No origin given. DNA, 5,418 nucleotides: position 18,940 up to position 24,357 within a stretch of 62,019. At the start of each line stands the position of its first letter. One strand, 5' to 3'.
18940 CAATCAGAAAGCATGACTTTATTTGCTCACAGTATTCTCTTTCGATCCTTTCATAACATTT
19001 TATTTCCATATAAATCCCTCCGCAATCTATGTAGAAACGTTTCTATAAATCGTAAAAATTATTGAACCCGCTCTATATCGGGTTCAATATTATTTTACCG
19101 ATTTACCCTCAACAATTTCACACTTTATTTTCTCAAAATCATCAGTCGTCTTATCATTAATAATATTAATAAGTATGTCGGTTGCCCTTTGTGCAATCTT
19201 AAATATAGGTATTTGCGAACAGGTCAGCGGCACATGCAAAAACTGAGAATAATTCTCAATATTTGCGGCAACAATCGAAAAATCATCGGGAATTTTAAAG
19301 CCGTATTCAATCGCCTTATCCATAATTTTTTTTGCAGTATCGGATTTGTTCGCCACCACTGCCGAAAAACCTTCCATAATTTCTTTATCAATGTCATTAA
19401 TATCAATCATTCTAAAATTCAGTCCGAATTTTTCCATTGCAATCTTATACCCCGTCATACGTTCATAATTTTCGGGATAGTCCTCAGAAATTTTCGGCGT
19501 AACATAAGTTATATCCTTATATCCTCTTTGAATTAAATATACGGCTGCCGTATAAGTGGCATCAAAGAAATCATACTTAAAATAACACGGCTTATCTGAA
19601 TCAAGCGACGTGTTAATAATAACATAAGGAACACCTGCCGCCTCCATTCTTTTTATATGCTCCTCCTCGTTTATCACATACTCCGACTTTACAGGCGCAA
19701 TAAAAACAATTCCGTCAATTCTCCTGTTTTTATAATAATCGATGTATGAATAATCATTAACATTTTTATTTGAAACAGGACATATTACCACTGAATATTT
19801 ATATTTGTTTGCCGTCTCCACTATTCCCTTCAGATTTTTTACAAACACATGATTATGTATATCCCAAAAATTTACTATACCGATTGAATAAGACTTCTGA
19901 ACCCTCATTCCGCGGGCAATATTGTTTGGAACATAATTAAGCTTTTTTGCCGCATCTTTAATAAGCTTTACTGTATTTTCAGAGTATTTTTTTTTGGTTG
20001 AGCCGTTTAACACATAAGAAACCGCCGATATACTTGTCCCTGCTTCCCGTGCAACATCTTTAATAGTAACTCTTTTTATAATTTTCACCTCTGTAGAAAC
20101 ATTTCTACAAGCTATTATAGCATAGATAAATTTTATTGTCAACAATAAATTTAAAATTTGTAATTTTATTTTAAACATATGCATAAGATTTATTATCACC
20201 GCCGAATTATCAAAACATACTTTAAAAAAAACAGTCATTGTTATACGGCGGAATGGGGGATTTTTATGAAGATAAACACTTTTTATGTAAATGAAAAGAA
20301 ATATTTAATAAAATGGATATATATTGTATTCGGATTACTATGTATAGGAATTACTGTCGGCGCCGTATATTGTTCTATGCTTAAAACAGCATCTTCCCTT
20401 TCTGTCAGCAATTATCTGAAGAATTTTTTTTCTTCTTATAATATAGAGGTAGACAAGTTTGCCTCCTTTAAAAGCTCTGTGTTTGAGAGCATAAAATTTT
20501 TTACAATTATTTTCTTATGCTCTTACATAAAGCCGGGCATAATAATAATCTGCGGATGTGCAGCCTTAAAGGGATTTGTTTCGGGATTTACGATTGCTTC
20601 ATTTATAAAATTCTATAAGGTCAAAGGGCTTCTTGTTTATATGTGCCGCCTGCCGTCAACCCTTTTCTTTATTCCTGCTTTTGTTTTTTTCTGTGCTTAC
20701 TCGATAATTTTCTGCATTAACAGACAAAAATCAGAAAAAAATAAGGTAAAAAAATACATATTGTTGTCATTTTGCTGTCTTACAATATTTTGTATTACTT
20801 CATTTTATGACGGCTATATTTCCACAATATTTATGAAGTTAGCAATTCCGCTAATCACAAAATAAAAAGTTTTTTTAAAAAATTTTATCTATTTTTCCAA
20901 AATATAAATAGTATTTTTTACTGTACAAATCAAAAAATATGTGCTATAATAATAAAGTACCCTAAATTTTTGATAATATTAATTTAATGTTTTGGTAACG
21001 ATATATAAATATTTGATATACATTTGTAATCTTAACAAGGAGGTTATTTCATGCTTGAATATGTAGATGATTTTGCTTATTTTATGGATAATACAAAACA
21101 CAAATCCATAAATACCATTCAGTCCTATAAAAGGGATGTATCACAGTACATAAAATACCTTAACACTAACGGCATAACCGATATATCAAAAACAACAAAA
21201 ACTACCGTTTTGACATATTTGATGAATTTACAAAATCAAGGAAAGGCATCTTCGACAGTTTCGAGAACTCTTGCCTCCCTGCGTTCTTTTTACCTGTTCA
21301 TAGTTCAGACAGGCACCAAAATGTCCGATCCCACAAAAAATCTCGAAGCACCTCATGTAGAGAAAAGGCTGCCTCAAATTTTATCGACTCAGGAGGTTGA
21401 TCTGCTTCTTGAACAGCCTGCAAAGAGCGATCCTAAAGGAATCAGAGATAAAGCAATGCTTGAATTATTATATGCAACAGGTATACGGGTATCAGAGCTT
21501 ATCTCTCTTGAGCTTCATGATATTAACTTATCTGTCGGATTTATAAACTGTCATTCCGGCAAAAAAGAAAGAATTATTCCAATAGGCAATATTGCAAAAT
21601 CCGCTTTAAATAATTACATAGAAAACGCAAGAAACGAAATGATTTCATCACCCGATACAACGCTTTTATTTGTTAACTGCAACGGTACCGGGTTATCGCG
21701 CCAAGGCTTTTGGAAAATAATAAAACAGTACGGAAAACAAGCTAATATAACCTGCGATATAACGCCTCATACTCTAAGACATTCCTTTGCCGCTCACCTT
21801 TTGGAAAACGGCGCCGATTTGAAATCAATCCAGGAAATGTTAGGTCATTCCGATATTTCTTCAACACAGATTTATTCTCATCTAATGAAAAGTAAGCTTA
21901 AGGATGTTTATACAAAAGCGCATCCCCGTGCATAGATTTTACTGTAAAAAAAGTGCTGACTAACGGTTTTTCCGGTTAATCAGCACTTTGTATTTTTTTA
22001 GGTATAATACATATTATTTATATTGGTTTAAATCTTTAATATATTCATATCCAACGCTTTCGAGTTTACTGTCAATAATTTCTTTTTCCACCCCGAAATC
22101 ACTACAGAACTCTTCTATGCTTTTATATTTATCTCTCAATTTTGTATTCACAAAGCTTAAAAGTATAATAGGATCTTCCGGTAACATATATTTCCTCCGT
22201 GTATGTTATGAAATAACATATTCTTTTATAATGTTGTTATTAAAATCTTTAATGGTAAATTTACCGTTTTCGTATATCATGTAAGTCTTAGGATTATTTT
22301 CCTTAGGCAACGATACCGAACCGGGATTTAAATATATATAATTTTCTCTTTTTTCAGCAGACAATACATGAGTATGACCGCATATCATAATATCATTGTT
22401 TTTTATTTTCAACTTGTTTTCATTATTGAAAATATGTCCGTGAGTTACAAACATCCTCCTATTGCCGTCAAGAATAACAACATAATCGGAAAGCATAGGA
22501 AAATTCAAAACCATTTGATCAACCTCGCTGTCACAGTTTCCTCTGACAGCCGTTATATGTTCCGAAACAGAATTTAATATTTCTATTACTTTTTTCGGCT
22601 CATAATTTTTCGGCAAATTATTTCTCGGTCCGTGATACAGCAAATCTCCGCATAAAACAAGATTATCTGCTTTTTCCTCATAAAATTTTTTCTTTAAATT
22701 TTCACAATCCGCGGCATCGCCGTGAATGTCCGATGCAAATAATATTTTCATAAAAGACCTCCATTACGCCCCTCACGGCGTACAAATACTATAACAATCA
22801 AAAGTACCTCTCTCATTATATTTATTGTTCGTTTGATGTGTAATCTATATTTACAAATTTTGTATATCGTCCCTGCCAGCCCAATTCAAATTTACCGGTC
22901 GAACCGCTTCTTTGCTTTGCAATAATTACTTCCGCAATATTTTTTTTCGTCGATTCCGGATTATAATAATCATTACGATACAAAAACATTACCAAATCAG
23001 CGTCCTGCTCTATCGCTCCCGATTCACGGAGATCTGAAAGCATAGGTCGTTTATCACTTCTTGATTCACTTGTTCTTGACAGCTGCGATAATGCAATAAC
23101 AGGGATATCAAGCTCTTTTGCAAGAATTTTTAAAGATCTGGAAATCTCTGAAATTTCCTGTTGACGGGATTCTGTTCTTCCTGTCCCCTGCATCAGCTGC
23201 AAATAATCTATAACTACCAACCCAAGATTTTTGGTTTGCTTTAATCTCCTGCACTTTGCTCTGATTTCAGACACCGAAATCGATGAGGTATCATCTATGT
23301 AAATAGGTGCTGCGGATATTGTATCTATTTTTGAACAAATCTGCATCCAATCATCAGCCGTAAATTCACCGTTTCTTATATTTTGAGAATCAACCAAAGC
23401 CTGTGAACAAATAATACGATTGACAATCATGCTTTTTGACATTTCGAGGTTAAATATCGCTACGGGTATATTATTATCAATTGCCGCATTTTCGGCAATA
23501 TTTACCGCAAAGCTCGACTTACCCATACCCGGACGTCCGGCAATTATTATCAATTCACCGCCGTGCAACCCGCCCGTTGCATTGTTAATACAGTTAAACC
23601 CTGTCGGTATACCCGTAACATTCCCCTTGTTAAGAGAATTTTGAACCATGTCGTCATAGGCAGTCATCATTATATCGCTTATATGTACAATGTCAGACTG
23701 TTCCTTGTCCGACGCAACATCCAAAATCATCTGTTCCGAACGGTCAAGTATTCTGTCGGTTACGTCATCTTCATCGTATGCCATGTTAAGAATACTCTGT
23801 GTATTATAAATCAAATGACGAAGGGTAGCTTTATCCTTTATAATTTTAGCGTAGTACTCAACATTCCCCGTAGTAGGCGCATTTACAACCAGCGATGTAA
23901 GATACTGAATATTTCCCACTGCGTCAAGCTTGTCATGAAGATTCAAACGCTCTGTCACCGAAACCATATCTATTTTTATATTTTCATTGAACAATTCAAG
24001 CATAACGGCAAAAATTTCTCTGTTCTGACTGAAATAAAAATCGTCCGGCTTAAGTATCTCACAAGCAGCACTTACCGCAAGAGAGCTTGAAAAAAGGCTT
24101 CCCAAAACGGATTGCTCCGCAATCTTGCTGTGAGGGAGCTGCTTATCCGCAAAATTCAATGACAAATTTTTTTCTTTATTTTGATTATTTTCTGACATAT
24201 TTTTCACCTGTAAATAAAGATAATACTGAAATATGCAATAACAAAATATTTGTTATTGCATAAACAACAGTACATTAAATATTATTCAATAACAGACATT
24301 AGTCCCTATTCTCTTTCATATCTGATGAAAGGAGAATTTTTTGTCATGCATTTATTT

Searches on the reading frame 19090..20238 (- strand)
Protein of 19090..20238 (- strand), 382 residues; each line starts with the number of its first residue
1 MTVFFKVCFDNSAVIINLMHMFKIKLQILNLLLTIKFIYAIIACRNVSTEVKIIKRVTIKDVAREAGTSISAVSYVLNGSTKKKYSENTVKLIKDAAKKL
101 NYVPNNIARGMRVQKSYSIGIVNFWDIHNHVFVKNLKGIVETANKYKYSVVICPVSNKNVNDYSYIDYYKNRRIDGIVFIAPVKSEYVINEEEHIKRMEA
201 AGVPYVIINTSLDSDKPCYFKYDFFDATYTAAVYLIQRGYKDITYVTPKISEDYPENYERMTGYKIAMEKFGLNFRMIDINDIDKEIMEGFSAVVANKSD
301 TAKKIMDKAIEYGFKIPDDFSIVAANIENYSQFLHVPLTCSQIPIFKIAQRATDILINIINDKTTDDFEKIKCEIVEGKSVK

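Call 44: search_protein_families(library=pfam, proteins=[window:19090-20238:-], max_evalue=0.00001)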
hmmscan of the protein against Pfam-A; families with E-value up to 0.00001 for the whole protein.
window:19090-20238:- (382 aa): 4 families
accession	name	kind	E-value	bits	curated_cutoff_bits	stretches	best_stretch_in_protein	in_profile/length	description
PF13377.12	Peripla_BP_3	-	9.9e-15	55.4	26.5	1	234-381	3-167/167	Periplasmic binding protein-like domain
PF00532.27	Peripla_BP_1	-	3e-14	53.6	22.2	1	132-295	16-174/281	Periplasmic binding proteins and sugar binding domain of LacI family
PF00356.27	LacI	-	3.9e-13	49.4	27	1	58-105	1-46/46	Bacterial regulatory proteins, lacI family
PF13407.12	Peripla_BP_4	-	2e-06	28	35.1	1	131-310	12-177/258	Periplasmic binding protein domain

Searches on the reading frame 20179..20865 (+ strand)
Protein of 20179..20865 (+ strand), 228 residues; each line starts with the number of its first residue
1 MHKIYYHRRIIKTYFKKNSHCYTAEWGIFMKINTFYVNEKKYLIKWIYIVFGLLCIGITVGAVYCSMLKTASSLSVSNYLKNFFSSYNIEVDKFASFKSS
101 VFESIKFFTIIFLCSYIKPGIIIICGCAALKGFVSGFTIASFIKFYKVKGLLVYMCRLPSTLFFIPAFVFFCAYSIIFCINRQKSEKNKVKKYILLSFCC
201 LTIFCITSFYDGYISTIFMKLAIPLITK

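Call 45: search_protein_families(library=pfam, proteins=[window:20179-20865:+], max_evalue=0.00001)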
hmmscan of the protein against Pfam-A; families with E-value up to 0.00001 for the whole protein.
window:20179-20865:+ (228 aa): 1 family
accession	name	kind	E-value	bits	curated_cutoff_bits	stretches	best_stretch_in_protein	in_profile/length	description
PF01944.22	SpoIIM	-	2.7e-13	50.6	26.9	1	51-215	2-162/163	Stage II sporulation protein M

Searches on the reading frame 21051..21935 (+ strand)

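Call 45: search_protein_families(library=pfam, proteins=[window:21051-21935:+], max_evalue=0.00001)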
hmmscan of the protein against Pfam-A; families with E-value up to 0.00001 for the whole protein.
window:21051-21935:+ (294 aa): 3 families
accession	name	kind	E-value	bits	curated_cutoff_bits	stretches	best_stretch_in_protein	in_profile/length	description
PF00589.27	Phage_integrase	-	6.4e-48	163.2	27.1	1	111-280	3-170/172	Phage integrase family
PF02899.23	Phage_int_SAM_1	-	5.8e-14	52.6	22.3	1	6-86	2-81/83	Phage integrase, N-terminal SAM-like domain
PF13495.12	Phage_int_SAM_4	-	1.2e-08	35.7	27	1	14-84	10-78/85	Phage integrase, N-terminal SAM-like domain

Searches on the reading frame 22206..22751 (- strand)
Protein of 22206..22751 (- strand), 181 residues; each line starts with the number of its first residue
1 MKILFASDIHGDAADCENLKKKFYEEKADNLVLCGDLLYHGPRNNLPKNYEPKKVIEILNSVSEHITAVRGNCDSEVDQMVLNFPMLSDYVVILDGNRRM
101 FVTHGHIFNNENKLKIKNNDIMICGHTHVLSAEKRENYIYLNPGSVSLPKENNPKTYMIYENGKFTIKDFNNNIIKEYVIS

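Call 45: search_protein_families(library=pfam, proteins=[window:22206-22751:-], max_evalue=0.00001)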
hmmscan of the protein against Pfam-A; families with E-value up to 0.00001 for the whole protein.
window:22206-22751:- (181 aa): 2 families
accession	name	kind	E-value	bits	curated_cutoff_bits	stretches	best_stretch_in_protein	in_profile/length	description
PF12850.12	Metallophos_2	-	1.5e-25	90.4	27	1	1-161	1-150/154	Calcineurin-like phosphoesterase superfamily domain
PF00149.33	Metallophos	-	3.2e-12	47.7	21.5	1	1-128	1-189/191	Calcineurin-like phosphoesterase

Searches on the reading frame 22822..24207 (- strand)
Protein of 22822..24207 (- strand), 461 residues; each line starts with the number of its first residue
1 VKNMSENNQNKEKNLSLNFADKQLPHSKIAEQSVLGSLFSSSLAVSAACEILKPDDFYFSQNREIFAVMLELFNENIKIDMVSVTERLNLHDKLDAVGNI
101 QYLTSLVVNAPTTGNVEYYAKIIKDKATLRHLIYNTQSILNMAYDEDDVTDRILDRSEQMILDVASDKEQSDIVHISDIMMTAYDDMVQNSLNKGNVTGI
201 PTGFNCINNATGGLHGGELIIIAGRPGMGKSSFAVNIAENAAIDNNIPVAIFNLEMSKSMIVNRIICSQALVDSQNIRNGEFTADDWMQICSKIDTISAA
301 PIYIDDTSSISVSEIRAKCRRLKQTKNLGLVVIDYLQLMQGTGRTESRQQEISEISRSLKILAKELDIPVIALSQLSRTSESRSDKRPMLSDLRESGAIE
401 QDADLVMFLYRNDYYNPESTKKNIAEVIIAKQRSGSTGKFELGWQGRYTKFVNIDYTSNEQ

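Call 45: search_protein_families(library=pfam, proteins=[window:22822-24207:-], max_evalue=0.00001)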
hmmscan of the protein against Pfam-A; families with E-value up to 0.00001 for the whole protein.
window:22822-24207:- (461 aa): 4 families
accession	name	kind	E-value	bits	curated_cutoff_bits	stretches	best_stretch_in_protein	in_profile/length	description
PF03796.21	DnaB_C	-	3.6e-111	371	27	1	199-453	1-255/255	DnaB-like helicase C terminal domain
PF00772.26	DnaB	-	6.9e-30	103.6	23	1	24-125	2-103/103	DnaB-like helicase N terminal domain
PF13481.12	AAA_25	-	3e-11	43.8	27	1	213-378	28-192/195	AAA domain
PF06745.19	ATPase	-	7.8e-06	25.9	26.6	0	201-380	2-168/231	KaiC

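Call 50: find_related_loci(query=window:22822-24207:-, collection=genome_contigs, flank=10000)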
Query window:22822-24207:- (461 aa) in genome_contigs; peptide patterns used: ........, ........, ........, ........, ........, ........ (x = any residue, [..] = any of these).
599 stretches matched a pattern (row limit reached: there are more); 596 encode a relative of the query (tblastn E <= 1e-3); the best 80 are kept; 80 distinct loci.
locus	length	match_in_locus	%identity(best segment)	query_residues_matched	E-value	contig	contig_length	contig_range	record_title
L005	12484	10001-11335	68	17-461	0e+0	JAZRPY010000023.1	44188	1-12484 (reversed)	MAG: Clostridia bacterium isolate T1900045369_YK20190059.MAGScoT_cleanbin_000014 SGB_6854_k141_764842, whole genome shot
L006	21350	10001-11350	59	4-461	0e+0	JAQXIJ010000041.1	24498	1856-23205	MAG: Bacillota bacterium isolate SUG1222 k141_2631078, whole genome shotgun sequence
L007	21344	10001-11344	60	12-461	0e+0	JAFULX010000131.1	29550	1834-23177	MAG: Clostridia bacterium isolate RGIG4614 Roe_deer_Rectum-4__c309984, whole genome shotgun sequence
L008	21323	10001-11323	61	21-461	0e+0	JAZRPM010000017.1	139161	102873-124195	MAG: Candidatus Ornithomonoglobus sp. isolate T1900045380_YK20190070.MAGScoT_cleanbin_000003 SGB_6881_k141_21614, whole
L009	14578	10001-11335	59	17-461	9e-178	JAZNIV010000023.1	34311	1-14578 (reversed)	MAG: Clostridia bacterium isolate T1900044683_TS20190149.MAGScoT_cleanbin_000009 SGB_1703_k141_928954, whole genome shot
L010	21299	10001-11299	55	25-455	4e-166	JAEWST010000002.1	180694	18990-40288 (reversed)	MAG: Bacillota bacterium isolate OH_SDB_116 k127_86765, whole genome shotgun sequence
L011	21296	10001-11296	54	25-455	6e-163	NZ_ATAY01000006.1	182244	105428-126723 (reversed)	Ruminiclostridium papyrosolvens C7 contig00006, whole genome shotgun sequence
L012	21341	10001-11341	52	9-455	3e-157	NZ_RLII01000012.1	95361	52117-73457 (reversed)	Acetivibrio mesophilus strain N2K1 seq12, whole genome shotgun sequence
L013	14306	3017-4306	53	25-454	2e-156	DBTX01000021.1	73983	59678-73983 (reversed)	MAG TPA_asm: Hungateiclostridiaceae bacterium UBA1305 UBA1305_contig_3582, whole genome shotgun sequence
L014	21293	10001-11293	53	25-455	2e-156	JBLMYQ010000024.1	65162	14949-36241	MAG: Deltaproteobacteria bacterium isolate MAG225 PRJNA951521_bin9_renamed_23, whole genome shotgun sequence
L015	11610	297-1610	53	17-454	4e-154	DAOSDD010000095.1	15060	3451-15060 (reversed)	MAG TPA_asm: Clostridiales bacterium isolate AMR_MDS_1840 NODE_1581_length_15060_cov_5.694169, whole genome shotgun sequ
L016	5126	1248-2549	53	22-455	1e-155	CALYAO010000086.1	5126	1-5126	MAG: uncultured Clostridia bacterium isolate E13__bin180 genome assembly, contig: E13__k127_58349, whole genome shotgun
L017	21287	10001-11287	52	25-453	7e-150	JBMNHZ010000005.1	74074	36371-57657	MAG: Lutisporaceae bacterium isolate SBF912LR0HQ0046 contig_27143, whole genome shotgun sequence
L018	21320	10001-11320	50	15-453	8e-150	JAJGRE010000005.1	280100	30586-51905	Calditrichales bacterium MX18-03 contig5_280100bp, whole genome shotgun sequence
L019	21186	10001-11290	52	25-454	2e-149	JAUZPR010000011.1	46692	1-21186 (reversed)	MAG: Bacillota bacterium isolate bin149(14d) MHFJPFEE_11, whole genome shotgun sequence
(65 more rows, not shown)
